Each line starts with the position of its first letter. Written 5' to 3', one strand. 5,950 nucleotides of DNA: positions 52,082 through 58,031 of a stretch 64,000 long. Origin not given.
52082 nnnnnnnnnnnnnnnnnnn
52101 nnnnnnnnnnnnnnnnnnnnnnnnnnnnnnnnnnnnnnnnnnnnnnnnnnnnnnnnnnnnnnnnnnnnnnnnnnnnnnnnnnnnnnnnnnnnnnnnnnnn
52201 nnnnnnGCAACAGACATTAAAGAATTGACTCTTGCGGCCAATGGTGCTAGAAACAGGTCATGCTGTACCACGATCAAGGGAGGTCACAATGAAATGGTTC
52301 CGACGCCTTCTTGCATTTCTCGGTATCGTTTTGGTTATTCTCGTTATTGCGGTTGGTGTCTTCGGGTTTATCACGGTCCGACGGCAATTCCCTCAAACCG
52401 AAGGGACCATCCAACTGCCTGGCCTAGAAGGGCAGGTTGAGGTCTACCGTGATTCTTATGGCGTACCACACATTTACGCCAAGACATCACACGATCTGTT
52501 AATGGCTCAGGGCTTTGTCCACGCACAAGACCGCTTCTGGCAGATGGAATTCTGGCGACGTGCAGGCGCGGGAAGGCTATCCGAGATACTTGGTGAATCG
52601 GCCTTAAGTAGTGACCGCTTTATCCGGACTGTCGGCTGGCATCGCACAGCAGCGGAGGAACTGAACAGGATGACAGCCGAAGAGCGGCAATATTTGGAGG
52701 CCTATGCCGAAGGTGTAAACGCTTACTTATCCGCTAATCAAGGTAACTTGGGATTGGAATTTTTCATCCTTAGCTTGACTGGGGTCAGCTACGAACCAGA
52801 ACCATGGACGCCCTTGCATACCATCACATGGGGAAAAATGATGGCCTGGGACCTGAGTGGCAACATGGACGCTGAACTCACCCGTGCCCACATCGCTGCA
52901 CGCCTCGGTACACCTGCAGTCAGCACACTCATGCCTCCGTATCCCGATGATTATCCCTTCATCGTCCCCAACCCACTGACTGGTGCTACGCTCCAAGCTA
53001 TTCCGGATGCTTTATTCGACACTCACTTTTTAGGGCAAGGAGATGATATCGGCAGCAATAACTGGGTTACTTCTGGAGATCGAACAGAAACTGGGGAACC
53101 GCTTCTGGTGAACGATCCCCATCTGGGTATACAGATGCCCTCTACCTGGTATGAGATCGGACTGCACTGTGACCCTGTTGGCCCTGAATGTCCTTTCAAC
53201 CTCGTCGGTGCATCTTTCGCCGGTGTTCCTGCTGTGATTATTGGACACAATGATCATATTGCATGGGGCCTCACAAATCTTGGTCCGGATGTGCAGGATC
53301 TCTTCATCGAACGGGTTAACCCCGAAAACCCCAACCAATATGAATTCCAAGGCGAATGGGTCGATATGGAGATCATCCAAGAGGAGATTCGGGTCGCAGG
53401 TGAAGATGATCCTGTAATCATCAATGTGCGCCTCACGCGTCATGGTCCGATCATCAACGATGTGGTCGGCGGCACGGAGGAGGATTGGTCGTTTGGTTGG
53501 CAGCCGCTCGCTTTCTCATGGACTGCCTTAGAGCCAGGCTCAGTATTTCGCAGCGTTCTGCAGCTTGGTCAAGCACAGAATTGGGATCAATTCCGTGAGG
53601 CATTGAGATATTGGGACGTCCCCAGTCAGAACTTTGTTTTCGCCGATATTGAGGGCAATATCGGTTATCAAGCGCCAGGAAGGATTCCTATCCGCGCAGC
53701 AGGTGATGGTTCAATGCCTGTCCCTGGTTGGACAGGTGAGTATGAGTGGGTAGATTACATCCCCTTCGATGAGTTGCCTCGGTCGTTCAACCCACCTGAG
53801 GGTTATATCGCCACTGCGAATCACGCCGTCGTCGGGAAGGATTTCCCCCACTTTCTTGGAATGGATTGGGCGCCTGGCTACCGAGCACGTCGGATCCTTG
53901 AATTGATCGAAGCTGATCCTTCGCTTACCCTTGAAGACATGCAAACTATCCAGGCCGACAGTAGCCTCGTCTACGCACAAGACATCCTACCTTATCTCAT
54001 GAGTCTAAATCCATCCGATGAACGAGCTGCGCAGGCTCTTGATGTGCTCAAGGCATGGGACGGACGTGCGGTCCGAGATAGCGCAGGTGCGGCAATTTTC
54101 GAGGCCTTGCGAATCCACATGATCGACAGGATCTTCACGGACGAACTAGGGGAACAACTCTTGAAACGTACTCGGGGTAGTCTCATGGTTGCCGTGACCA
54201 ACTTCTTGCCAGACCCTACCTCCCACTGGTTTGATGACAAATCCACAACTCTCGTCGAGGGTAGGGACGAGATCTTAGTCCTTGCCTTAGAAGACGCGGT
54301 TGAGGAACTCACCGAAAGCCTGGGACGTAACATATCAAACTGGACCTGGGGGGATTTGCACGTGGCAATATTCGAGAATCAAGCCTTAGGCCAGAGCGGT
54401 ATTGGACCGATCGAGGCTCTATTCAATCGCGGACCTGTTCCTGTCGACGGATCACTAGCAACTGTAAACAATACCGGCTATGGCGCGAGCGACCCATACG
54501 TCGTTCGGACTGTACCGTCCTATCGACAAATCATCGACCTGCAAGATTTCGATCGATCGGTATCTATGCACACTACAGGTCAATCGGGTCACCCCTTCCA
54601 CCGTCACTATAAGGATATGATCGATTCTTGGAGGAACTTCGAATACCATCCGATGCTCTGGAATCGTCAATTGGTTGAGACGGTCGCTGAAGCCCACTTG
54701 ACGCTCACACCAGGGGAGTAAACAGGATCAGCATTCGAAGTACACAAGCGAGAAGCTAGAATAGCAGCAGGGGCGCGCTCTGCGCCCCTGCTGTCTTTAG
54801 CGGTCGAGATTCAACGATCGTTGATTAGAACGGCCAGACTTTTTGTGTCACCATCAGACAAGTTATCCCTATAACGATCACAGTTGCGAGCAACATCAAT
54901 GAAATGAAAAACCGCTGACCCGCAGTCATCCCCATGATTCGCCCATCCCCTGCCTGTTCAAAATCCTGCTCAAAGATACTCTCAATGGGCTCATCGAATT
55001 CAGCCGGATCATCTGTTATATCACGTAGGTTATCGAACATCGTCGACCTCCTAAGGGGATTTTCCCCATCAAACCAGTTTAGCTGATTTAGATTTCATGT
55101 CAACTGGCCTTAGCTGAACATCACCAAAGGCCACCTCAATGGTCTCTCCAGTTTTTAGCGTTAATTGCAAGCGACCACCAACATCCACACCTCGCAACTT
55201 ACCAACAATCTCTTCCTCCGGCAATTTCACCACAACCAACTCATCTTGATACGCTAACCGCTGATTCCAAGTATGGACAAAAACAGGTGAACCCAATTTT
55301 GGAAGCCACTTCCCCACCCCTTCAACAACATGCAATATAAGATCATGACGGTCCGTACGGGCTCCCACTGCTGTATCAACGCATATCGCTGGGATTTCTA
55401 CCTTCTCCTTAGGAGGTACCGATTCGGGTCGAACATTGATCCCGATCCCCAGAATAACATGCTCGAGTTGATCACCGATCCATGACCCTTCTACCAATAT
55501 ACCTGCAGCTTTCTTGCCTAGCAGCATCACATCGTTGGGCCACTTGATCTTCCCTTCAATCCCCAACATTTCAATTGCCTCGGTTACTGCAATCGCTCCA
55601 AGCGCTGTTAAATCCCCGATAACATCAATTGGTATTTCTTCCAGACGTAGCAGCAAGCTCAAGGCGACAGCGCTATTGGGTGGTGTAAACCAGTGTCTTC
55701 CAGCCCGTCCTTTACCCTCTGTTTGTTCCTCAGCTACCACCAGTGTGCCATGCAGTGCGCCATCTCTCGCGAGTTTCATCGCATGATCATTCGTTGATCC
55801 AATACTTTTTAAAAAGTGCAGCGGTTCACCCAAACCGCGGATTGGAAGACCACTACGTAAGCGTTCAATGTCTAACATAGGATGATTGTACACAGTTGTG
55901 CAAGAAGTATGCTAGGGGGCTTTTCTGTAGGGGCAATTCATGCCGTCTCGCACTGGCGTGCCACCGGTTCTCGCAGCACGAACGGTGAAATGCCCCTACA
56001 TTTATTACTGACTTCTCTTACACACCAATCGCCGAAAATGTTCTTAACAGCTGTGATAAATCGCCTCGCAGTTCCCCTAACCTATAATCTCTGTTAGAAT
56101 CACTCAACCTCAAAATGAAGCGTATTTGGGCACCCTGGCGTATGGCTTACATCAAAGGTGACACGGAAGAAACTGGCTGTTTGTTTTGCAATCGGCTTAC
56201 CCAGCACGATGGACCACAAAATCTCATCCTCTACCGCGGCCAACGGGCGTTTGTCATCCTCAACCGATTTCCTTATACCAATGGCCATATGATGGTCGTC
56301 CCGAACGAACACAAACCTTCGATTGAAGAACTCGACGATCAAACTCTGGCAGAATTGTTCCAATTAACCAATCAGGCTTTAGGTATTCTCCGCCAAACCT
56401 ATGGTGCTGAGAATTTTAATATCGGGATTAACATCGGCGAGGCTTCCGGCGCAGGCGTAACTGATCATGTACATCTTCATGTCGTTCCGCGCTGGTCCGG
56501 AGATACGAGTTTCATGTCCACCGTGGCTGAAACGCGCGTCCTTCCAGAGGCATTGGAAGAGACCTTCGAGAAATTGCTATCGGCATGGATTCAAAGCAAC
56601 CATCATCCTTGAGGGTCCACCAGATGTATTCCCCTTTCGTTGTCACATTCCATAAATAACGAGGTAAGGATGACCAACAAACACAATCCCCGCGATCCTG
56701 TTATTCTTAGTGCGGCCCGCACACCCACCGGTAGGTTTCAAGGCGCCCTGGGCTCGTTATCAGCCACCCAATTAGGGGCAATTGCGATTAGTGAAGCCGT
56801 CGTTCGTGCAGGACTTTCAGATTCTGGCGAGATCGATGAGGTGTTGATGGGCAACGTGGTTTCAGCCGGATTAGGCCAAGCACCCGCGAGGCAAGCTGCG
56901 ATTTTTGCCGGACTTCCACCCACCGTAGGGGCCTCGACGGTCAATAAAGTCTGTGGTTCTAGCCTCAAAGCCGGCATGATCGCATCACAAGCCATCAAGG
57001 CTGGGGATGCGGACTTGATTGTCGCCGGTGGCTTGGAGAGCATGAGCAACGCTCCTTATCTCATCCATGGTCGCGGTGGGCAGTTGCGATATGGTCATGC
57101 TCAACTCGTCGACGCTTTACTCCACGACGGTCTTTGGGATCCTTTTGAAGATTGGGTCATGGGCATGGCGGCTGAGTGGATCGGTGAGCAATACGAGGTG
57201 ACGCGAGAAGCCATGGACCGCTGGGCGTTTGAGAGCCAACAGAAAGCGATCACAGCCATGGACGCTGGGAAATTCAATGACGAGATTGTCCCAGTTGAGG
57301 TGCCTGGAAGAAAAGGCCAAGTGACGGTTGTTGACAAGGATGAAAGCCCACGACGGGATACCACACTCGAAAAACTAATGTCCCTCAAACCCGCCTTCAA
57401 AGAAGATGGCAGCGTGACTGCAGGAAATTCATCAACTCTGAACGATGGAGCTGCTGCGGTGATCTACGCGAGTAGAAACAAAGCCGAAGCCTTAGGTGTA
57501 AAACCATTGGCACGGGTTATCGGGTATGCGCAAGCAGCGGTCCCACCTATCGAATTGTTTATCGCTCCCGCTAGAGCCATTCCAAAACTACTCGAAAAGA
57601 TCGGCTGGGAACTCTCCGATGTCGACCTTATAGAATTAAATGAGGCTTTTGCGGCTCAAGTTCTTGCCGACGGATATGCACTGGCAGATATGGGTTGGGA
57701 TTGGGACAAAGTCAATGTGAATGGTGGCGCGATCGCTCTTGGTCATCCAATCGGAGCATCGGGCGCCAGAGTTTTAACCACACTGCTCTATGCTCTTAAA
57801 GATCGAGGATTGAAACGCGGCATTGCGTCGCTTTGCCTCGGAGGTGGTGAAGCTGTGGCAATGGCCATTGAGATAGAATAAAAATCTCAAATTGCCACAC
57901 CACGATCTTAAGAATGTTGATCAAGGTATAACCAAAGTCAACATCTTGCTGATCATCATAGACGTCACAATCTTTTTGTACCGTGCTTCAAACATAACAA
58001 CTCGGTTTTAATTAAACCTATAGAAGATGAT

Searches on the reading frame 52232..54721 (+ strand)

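Call 20: search_protein_families(library=pfam, proteins=[window:52232-54721:+], max_evalue=0.0001)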
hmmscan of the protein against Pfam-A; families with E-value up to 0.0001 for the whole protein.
window:52232-54721:+ (829 aa): 1 family
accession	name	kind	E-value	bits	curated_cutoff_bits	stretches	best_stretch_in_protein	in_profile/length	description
PF01804.23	Penicil_amidase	-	1.4e-253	844.4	21.3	1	68-816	1-674/675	Penicillin amidase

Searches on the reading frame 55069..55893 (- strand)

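Call 20: search_protein_families(library=pfam, proteins=[window:55069-55893:-], max_evalue=0.0001)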
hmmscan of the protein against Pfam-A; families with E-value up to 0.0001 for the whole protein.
window:55069-55893:- (274 aa): 2 families
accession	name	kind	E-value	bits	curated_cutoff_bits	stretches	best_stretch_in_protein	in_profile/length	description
PF03099.24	BPL_LplA_LipB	-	3.4e-19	69.5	21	1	31-153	5-133/133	Biotin/lipoate A/B protein ligase family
PF02237.23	BPL_C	-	8.6e-05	22.8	21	0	220-262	6-48/48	Biotin protein ligase C terminal domain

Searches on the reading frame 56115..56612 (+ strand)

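Call 20: search_protein_families(library=pfam, proteins=[window:56115-56612:+], max_evalue=0.0001)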
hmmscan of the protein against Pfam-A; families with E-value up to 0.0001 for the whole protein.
window:56115-56612:+ (165 aa): 3 families
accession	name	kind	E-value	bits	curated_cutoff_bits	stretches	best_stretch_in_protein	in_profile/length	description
PF01230.28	HIT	-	3.9e-14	53.5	21.5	1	38-126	8-95/98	HIT domain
PF11969.13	DcpS_C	-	4.7e-08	33.9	24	1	24-124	4-100/114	Scavenger mRNA decapping enzyme C-term binding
PF04677.20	CwfJ_C_1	-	4.8e-06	26.9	21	1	19-86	11-76/122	Protein similar to CwfJ C-terminus 1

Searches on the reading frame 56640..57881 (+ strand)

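Call 20: search_protein_families(library=pfam, proteins=[window:56640-57881:+], max_evalue=0.0001)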
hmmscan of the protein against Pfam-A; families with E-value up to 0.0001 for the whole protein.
window:56640-57881:+ (413 aa): 3 families
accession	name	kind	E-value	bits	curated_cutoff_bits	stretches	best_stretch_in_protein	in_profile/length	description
PF00108.29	Thiolase_N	-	4.8e-90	301.9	26.4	1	21-279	2-259/260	Thiolase, N-terminal domain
PF02803.24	Thiolase_C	-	4.1e-46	156.1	27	1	288-411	2-122/123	Thiolase, C-terminal domain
PF00109.32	ketoacyl-synt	-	5.5e-05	23.3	20.8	1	100-137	169-206/252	Beta-ketoacyl synthase, N-terminal domain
